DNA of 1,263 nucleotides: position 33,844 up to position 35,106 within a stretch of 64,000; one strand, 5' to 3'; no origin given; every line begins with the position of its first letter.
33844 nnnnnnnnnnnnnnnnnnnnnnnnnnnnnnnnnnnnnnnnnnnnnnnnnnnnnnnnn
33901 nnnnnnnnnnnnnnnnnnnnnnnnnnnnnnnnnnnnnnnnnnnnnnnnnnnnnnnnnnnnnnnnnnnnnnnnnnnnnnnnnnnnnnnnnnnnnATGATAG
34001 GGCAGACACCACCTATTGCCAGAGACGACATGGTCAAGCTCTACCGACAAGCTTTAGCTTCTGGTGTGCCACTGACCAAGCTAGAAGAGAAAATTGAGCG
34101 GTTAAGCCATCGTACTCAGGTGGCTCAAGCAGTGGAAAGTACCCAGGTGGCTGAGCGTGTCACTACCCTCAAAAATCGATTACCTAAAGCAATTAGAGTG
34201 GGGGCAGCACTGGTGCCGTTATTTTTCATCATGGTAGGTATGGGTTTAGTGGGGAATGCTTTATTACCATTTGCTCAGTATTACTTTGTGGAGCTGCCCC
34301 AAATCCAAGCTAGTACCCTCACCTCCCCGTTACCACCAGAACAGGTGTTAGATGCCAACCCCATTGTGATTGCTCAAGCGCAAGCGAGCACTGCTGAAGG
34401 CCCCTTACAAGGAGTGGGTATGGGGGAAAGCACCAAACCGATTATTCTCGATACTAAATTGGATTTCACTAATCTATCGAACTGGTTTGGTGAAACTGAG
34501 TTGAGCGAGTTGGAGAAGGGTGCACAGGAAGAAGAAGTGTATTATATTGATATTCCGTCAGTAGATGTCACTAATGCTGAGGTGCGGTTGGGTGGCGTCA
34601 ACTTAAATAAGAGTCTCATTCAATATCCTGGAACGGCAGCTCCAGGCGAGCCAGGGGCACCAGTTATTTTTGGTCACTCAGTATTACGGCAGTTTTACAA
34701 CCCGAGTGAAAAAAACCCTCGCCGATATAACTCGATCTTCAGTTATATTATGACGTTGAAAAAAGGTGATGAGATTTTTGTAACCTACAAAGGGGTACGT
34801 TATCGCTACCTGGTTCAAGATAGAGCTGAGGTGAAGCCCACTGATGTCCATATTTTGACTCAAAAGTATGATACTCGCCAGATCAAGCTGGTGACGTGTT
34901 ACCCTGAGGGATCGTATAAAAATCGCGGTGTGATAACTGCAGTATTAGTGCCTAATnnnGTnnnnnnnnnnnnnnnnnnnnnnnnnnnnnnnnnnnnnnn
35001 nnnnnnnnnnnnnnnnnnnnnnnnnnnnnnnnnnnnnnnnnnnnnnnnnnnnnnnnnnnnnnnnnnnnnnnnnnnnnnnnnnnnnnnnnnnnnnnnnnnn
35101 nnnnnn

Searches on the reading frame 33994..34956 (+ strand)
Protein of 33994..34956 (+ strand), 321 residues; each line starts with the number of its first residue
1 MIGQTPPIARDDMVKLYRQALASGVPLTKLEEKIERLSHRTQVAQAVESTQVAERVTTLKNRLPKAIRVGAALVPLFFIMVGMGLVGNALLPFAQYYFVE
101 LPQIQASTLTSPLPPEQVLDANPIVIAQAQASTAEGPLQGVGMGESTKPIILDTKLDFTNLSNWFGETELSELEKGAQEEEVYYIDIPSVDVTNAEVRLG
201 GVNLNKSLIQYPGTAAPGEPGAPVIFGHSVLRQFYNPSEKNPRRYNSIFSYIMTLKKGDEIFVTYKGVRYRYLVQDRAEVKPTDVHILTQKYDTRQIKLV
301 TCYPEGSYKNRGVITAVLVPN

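Call 17: search_protein_families(library=pfam, proteins=[window:33994-34956:+])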
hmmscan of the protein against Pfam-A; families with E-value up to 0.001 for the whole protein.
window:33994-34956:+ (321 aa): 1 family
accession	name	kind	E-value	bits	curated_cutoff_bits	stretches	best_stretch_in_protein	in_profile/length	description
PF04203.18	Sortase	-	1.4e-20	73.7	26.6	1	185-319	1-125/125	Sortase domain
